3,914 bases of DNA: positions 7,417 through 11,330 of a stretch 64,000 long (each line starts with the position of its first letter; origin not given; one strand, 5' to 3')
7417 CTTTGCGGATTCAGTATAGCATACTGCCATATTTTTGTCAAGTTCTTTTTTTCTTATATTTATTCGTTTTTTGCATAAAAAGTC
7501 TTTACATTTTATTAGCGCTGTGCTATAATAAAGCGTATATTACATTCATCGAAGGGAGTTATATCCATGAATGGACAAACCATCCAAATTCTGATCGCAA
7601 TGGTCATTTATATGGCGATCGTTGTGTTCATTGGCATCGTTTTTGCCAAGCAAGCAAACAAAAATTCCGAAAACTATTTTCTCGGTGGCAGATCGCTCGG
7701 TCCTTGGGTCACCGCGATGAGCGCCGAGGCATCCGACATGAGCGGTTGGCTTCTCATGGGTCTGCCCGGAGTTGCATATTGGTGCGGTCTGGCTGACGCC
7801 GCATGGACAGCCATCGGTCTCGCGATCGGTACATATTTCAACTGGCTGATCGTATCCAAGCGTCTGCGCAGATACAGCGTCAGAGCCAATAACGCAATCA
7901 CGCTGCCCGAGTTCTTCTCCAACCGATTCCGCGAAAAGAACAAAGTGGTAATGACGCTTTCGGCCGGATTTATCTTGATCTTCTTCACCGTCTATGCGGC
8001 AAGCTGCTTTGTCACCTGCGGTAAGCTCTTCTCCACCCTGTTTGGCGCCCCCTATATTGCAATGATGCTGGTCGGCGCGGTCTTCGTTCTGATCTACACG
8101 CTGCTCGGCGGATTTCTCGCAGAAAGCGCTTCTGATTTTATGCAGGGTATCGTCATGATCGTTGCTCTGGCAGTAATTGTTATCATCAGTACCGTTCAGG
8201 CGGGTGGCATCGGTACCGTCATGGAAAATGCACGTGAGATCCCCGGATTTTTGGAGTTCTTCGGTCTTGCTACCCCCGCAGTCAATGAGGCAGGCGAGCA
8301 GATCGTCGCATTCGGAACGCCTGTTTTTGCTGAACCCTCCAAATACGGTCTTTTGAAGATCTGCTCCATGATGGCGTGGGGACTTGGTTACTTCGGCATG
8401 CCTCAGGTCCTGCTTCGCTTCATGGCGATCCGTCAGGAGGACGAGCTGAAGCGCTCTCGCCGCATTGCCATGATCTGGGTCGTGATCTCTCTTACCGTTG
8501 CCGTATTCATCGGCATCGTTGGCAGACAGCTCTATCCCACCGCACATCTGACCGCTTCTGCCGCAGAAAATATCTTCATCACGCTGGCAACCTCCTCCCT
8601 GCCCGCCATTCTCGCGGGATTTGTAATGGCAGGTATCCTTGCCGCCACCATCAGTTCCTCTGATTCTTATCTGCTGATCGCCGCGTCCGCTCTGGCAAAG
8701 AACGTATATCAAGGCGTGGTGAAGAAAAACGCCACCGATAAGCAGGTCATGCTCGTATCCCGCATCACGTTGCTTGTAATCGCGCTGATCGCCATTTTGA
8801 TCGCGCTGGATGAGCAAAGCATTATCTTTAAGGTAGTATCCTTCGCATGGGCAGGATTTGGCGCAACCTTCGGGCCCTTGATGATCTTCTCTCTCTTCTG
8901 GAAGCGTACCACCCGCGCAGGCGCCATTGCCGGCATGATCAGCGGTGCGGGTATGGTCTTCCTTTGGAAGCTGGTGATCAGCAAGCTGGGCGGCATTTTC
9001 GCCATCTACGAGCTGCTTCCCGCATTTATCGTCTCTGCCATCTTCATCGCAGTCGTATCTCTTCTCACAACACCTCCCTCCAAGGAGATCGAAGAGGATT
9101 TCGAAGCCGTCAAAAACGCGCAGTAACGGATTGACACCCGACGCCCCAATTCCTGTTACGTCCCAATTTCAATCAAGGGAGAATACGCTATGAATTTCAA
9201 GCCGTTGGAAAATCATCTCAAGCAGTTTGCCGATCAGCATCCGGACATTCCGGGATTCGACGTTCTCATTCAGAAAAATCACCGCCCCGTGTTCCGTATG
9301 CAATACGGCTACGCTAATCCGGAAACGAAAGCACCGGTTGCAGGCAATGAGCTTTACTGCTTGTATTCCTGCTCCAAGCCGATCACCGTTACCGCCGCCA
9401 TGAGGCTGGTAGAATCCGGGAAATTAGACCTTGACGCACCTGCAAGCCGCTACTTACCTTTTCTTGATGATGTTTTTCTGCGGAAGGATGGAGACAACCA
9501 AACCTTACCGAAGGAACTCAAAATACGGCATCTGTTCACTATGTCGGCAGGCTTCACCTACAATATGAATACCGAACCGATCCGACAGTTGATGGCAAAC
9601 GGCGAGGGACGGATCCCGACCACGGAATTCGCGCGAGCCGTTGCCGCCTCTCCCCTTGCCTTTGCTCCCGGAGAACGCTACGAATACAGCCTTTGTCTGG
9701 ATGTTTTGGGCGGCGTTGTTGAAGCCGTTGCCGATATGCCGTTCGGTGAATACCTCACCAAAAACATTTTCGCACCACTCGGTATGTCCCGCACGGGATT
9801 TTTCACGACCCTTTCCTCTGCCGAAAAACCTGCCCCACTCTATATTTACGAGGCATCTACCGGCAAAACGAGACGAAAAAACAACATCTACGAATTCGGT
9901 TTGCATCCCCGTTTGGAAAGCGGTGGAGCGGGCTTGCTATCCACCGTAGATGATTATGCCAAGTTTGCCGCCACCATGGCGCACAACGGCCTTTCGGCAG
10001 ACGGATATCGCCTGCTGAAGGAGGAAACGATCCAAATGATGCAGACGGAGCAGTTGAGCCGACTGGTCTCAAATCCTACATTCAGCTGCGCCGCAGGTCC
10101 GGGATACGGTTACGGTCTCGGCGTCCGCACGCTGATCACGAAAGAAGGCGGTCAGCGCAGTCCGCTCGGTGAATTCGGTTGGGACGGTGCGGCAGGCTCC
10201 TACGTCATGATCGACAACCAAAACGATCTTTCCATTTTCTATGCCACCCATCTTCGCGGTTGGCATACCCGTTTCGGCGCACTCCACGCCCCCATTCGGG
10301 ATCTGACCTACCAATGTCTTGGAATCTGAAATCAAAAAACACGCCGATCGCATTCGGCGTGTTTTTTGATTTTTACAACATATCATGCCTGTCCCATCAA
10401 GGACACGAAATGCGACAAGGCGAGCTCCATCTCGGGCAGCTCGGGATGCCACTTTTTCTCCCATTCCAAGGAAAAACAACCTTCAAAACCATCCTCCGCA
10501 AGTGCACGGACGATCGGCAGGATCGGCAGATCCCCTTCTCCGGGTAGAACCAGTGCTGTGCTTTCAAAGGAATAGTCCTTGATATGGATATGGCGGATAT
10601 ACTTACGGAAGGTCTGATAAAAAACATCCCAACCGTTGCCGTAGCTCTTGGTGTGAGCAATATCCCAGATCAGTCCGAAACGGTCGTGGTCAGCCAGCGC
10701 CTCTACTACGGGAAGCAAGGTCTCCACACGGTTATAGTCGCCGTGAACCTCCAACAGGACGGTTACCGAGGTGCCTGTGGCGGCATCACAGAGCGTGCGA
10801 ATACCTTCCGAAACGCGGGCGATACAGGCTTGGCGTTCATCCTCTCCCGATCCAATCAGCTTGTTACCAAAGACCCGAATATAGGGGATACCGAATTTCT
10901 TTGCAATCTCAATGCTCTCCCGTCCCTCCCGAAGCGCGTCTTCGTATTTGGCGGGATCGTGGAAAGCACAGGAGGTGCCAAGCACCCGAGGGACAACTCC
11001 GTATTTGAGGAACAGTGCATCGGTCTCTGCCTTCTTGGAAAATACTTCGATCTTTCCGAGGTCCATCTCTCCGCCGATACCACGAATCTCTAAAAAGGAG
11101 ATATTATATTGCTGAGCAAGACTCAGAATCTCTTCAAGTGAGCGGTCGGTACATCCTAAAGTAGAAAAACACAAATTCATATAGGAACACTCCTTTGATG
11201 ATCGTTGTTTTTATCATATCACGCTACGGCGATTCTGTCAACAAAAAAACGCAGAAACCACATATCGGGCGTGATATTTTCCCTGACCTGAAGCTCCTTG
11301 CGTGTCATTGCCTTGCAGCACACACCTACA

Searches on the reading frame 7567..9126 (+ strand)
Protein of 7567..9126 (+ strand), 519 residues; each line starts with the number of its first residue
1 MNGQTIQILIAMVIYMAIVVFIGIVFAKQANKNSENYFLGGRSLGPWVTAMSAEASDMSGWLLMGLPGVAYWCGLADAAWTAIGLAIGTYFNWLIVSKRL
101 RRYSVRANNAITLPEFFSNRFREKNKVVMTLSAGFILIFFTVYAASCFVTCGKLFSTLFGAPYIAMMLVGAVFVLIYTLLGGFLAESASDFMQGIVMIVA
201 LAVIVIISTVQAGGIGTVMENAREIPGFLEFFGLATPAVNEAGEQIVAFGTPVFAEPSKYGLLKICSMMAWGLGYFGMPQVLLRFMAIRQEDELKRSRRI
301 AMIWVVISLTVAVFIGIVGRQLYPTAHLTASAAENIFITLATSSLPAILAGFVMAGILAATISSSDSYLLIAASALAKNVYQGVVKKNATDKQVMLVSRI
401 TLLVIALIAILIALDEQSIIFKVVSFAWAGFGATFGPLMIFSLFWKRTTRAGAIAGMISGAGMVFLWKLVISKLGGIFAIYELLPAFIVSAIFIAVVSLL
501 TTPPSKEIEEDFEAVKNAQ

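Call 33: search_protein_families(library=pfam, proteins=[window:7567-9126:+], max_evalue=0.00001)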
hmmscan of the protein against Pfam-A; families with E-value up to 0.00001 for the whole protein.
window:7567-9126:+ (519 aa): 1 family
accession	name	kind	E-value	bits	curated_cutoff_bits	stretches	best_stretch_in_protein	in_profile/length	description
PF00474.23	SSF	-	2.7e-88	297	22.8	1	37-460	1-406/406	Sodium:solute symporter family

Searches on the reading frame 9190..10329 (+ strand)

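Call 33: search_protein_families(library=pfam, proteins=[window:9190-10329:+], max_evalue=0.00001)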
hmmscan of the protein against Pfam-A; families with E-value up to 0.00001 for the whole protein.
window:9190-10329:+ (379 aa): 1 family
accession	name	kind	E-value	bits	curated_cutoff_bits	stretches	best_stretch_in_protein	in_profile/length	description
PF00144.29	Beta-lactamase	-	7.6e-62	209.8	27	1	11-363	2-318/329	Beta-lactamase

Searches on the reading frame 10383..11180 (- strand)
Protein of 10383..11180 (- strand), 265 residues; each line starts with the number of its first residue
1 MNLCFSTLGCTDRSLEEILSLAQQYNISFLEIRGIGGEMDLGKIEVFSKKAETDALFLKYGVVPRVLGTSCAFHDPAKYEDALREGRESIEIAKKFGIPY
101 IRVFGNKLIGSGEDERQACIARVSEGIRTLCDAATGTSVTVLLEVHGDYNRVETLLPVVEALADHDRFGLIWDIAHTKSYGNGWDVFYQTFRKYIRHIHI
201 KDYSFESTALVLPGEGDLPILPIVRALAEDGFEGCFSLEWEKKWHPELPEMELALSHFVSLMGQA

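Call 33: search_protein_families(library=pfam, proteins=[window:10383-11180:-], max_evalue=0.00001)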
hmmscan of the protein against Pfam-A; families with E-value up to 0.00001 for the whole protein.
window:10383-11180:- (265 aa): 1 family
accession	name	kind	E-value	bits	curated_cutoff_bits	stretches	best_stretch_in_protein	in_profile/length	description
PF01261.30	AP_endonuc_2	-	2.3e-29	103.3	31.1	1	53-246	33-234/249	Xylose isomerase-like TIM barrel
